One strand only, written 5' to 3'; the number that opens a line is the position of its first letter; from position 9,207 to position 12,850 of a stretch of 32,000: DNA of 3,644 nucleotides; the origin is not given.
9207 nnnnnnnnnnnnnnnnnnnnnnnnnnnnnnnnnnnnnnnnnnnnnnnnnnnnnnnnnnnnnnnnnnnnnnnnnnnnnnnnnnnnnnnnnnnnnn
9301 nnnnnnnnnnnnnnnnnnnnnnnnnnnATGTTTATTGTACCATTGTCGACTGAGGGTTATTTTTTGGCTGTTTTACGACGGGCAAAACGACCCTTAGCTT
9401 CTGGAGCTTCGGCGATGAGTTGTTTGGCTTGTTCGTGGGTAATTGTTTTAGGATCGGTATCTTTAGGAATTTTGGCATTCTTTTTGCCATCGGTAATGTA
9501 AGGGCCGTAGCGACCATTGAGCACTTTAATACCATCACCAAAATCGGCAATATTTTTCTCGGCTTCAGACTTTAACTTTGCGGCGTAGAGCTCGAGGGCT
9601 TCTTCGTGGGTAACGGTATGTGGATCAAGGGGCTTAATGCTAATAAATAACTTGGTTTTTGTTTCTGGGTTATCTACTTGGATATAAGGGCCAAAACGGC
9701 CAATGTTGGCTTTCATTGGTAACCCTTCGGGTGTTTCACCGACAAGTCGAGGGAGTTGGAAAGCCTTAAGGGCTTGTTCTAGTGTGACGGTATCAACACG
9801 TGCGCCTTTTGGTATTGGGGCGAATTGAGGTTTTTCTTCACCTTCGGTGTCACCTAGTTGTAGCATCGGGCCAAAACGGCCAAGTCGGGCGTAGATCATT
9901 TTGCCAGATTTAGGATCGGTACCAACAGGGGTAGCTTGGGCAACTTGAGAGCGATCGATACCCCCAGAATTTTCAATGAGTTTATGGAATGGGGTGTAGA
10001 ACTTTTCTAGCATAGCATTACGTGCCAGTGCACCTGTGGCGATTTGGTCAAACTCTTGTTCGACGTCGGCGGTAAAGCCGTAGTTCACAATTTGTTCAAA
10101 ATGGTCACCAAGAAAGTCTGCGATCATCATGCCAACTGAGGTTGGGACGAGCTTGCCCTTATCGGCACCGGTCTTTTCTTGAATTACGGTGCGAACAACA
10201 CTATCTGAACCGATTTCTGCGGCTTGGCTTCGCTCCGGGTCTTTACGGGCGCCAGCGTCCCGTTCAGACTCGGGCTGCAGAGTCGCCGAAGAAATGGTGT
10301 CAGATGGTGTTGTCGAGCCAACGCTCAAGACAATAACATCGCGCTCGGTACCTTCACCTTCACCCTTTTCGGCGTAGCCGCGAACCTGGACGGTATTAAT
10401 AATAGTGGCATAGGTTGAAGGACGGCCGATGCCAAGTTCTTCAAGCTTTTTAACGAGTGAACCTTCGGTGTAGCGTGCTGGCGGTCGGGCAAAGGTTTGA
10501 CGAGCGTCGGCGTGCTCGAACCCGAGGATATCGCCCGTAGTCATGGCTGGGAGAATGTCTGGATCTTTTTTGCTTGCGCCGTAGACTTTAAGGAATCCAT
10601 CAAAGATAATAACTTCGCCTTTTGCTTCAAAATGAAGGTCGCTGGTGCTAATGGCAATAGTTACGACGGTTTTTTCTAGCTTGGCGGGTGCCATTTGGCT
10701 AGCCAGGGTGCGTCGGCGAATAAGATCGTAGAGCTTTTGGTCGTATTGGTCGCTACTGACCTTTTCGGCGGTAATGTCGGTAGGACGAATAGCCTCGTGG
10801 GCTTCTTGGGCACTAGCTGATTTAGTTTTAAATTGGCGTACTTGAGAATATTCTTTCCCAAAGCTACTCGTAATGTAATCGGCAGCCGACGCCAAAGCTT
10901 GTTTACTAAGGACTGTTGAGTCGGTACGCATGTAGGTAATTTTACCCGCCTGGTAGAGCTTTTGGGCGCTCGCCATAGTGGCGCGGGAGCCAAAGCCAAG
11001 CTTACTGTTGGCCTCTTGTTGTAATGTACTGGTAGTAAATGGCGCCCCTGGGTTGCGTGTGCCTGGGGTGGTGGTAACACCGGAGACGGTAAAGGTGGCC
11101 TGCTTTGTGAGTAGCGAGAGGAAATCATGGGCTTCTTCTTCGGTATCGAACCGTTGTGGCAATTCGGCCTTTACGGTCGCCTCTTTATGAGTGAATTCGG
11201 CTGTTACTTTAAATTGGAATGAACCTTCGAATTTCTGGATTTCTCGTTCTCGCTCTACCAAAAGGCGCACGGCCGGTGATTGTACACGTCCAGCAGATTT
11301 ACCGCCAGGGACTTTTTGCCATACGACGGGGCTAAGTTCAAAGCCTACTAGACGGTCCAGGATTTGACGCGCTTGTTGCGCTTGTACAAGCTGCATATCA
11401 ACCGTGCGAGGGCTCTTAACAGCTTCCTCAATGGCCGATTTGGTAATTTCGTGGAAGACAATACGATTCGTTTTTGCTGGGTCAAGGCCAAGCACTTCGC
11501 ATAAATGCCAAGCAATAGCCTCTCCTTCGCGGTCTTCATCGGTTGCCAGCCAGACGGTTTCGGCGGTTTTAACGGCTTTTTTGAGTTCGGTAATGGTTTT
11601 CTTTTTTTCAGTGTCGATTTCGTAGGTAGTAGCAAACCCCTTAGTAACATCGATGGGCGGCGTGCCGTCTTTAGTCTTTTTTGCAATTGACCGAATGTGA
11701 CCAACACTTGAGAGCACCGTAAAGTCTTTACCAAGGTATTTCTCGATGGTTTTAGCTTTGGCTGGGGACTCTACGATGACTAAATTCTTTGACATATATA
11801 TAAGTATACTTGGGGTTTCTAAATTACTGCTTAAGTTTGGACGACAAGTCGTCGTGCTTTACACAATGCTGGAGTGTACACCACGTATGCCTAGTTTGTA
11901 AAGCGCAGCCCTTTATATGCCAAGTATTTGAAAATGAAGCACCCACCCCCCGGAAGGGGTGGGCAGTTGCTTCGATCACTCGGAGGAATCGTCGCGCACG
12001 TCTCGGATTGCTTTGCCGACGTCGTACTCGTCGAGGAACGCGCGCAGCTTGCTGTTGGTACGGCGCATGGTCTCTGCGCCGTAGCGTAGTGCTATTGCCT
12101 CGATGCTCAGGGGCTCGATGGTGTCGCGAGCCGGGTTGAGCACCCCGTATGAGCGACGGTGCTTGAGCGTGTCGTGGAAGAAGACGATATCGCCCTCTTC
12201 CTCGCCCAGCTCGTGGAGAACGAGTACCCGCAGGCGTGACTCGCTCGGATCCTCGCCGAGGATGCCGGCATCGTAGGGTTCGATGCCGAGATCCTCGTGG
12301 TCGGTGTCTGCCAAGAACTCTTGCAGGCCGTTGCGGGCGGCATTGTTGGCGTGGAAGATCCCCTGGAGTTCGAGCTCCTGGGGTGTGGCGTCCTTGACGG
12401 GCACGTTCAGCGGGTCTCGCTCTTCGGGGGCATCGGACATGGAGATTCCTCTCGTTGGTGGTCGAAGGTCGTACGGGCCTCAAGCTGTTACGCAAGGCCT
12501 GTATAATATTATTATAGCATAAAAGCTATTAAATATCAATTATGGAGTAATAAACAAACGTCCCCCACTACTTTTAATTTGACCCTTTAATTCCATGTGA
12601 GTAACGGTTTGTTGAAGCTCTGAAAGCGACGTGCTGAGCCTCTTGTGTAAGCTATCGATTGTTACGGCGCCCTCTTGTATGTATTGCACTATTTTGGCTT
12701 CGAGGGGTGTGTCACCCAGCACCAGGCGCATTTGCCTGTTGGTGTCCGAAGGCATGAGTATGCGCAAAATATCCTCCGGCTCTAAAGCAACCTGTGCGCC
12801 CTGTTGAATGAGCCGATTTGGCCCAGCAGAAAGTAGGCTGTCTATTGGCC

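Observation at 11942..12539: GC-rich, GC3-skewed single-gene island between topA and dprA (candidate horizontal acquisition from a high-GC donor)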

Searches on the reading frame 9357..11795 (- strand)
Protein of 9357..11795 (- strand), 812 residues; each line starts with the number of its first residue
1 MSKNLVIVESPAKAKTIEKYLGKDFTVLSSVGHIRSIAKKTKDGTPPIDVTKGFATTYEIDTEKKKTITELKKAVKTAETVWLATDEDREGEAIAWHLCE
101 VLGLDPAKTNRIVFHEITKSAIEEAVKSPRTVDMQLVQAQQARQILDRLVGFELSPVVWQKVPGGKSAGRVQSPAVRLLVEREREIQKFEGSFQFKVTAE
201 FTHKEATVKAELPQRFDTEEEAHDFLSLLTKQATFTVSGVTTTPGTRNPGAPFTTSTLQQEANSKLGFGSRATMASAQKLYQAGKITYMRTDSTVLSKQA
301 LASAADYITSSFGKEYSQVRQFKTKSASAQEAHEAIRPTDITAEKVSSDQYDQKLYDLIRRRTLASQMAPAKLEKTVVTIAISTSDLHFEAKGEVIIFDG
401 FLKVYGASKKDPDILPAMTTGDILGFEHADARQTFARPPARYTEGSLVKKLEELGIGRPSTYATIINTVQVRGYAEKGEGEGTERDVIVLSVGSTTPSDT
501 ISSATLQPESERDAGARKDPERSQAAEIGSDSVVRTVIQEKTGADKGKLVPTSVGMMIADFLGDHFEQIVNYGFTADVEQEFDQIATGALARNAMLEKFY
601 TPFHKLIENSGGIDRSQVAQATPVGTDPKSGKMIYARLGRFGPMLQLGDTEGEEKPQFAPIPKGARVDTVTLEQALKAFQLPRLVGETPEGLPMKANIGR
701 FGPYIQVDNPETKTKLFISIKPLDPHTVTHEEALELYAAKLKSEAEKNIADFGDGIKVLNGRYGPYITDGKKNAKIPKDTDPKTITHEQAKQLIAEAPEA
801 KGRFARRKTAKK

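Call 16: find_related_loci(query=window:9357-11795:-, collection=genome_contigs, flank=6000)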
Query window:9357-11795:- (812 aa) in genome_contigs; peptide patterns used: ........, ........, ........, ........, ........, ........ (x = any residue, [..] = any of these).
119 stretches matched a pattern; 52 encode a relative of the query (tblastn E <= 1e-3); 52 distinct loci.
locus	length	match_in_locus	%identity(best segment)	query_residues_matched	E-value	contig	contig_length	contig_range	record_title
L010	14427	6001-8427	83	1-804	0e+0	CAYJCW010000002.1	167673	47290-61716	MAG TPA_asm: uncultured Candidatus Saccharibacteria bacterium isolate ERP123247_co1_9 genome assembly, contig: NODE_37_l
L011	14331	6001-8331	82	1-807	0e+0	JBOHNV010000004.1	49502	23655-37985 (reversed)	MAG: Candidatus Microsaccharimonas sp. isolate SD8049_metabat2.bin.6 NODE_11_length_49502_cov_1.246177, whole genome sho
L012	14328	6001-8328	80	1-807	0e+0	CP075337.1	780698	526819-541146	Candidatus Saccharibacteria bacterium TM7i chromosome, complete genome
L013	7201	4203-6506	80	1-804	0e+0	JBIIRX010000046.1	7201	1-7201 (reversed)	MAG: Candidatus Saccharimonadales bacterium isolate ME2003-11-11_3300044715_group2_bin104 Rohwer_bin1546_scaffold_6518_c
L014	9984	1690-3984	84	1-807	0e+0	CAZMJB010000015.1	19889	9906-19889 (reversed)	MAG TPA_asm: uncultured Candidatus Saccharibacteria bacterium isolate SRP329715_co2_366 genome assembly, contig: NODE_53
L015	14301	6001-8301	80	1-807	0e+0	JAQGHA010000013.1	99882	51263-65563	MAG: Candidatus Saccharibacteria bacterium isolate RYN_421 scaffold_2999124, whole genome shotgun sequence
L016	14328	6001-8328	78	1-807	0e+0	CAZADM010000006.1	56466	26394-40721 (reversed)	MAG TPA_asm: uncultured Candidatus Saccharibacteria bacterium isolate SRP192927_co2_955 genome assembly, contig: NODE_51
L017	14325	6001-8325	78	1-806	0e+0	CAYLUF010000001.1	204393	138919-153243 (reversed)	MAG TPA_asm: uncultured Candidatus Saccharibacteria bacterium isolate binchicken_co173_139 genome assembly, contig: NODE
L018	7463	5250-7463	81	1-781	0e+0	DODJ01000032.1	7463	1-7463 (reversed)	MAG TPA_asm: Candidatus Saccharibacteria bacterium isolate UBA8109 contig_68872, whole genome shotgun sequence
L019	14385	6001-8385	75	3-804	0e+0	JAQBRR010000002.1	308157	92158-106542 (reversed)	MAG: Candidatus Saccharibacteria bacterium isolate RYN_406 scaffold_4249847, whole genome shotgun sequence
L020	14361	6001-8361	74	3-810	0e+0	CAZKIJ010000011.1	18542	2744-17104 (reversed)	MAG TPA_asm: uncultured Candidatus Saccharibacteria bacterium isolate SRP093762_co1_173 genome assembly, contig: NODE_17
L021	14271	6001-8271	76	1-798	0e+0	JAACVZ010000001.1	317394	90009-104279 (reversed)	MAG: Candidatus Saccharibacteria bacterium isolate CG_2015-01t_48_29 CG_2015-01t_curated_scaffold_4, whole genome shotgu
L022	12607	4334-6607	74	3-803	0e+0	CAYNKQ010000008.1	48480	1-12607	MAG TPA_asm: uncultured Candidatus Saccharibacteria bacterium isolate SRP344714_co2_35 genome assembly, contig: NODE_169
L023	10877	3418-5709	74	1-806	0e+0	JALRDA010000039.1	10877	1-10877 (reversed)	MAG: Candidatus Saccharimonadia bacterium isolate JJ.18 JJ_1066706, whole genome shotgun sequence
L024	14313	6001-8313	73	1-812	0e+0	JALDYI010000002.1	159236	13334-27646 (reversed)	MAG: Candidatus Saccharibacteria bacterium isolate MCT-ROC-18 NODE_32_length_159236_cov_7.331290, whole genome shotgun s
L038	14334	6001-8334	84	1-808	0e+0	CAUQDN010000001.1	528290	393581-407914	MAG TPA_asm: uncultured Candidatus Saccharibacteria bacterium isolate ERR9968982_bin.11_MetaWRAP_v1.3_MAG genome assembl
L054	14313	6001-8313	82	1-812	0e+0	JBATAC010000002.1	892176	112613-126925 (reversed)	MAG: Candidatus Microsaccharimonas sp. isolate MFD10545_ilm_asm_bin1 k127_37395, whole genome shotgun sequence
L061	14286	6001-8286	81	1-804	0e+0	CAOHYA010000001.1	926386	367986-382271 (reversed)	MAG: uncultured Candidatus Saccharibacteria bacterium isolate REFINED_METABAT215_TOP10_CONTIGS_1500_ASSEMBLY_K77_MERGED_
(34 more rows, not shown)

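Call 81: search_protein_families(library=pfam, proteins=[L038:8487-9521:+, L054:8441-9136:+, L015:8547-9302:+, L061:8492-9358:+, L061:2307-3185:+, L010:4001-4456:+, L011:3050-3766:+, L038:9733-10512:-], max_evalue=0.001)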
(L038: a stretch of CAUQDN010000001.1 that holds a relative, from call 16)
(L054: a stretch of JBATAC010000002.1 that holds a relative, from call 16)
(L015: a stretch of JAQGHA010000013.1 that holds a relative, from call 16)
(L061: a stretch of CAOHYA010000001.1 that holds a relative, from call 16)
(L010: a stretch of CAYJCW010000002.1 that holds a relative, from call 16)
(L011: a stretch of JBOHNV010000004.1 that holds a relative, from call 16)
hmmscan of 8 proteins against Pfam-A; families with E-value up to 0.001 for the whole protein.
L038:8487-9521:+ (344 aa): 0 families

L054:8441-9136:+ (231 aa): 0 families

L015:8547-9302:+ (251 aa): 0 families

L061:8492-9358:+ (288 aa): 0 families

L061:2307-3185:+ (292 aa): 2 families
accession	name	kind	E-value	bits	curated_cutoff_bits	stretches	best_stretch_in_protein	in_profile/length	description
PF12762.13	DDE_Tnp_IS1595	-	1.3e-31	110.1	27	1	130-272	5-152/153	ISXO2-like transposase domain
PF12760.12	Zn_ribbon_IS1595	-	2.2e-08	34.4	25.4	1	15-60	1-46/46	Transposase zinc-ribbon domain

L010:4001-4456:+ (151 aa): 0 families

L011:3050-3766:+ (238 aa): 0 families

L038:9733-10512:- (259 aa): 0 families

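Call 84: search_dna_similar(query=L061:2307-3185:+, collection=plasmids, mode=protein, max_rows=12)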
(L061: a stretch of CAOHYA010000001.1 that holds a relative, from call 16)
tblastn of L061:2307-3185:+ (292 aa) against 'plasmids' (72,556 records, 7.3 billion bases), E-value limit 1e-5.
Records with a match: 384; places in all: 559; records where one place covers at least 80% of the query: 204.
Best place of each record, by identity: <60% 384.
By first word of the organism name: Sinorhizobium 32; Pseudosulfitobacter 30; Ralstonia 29; Acinetobacter 28; Xanthomonas 18; Aeromonas 17; Mesorhizobium 11; Acidiphilium 8; Haloarcula 8; Bacteroides 7; and 95 more.
By predicted mobility (MOB-suite, as given by PLSDB): non-mobilizable 203; conjugative 111; mobilizable 70.
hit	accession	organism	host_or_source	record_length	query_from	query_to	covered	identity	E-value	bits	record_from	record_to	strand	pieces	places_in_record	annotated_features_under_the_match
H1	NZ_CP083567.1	Sulfitobacter sp. W027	-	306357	2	275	94%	37.2%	9e-44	166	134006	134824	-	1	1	IS1595 family transposase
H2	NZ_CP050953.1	Rhodococcus sp. DMU1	cell culture,activated sludge in our lab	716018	6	285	96%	36.2%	4e-35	141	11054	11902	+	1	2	none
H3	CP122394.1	Geminicoccaceae bacterium SCSIO 64248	Montipora informis (coral)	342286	1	285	98%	34.0%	3e-34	138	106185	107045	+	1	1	IS1595 family transposase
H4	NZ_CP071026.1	Enterobacter hormaechei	Homo sapiens,Chromosome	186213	9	287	96%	33.1%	2e-31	130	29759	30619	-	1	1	IS1595 family transposase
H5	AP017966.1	Candidatus Megaera polyxenophila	-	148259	9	287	96%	32.3%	1e-38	151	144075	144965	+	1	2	transposase | hypothetical protein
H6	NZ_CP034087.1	Methylocystis rosea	cell culture,groundwater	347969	14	275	90%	33.8%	2e-33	136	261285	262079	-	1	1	IS1595 family transposase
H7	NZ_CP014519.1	Sinomonas atrocyanea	cell culture,contaminant from air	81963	6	287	97%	31.4%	1e-19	96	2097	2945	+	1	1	none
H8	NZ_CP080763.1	Diaphorobacter sp. MNS-0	mixed culture,waste water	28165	6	287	97%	31.2%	6e-22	102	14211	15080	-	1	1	IS1595-like element ISCsp2 family transposase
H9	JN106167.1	uncultured bacterium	-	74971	6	287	97%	31.2%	6e-22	102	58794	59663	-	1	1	tnpA: ISCsp2 family transposase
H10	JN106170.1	uncultured bacterium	-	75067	6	287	97%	31.2%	6e-22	102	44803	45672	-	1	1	tnpA: ISCsp2 family transposase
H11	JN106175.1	uncultured bacterium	-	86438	6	287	97%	31.2%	6e-22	102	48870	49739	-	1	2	tnpA: ISCsp2 family transposase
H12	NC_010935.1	Comamonas testosteroni CNB-1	-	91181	6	287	97%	31.2%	6e-22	102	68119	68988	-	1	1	IS1595-like element ISCsp2 family transposase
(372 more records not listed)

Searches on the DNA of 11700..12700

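Call 38: search_rna_families(source=window, start=11700, end=12700, threshold=evalue, max_evalue=1)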
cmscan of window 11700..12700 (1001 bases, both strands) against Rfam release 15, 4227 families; matches with E-value up to 1: 0.
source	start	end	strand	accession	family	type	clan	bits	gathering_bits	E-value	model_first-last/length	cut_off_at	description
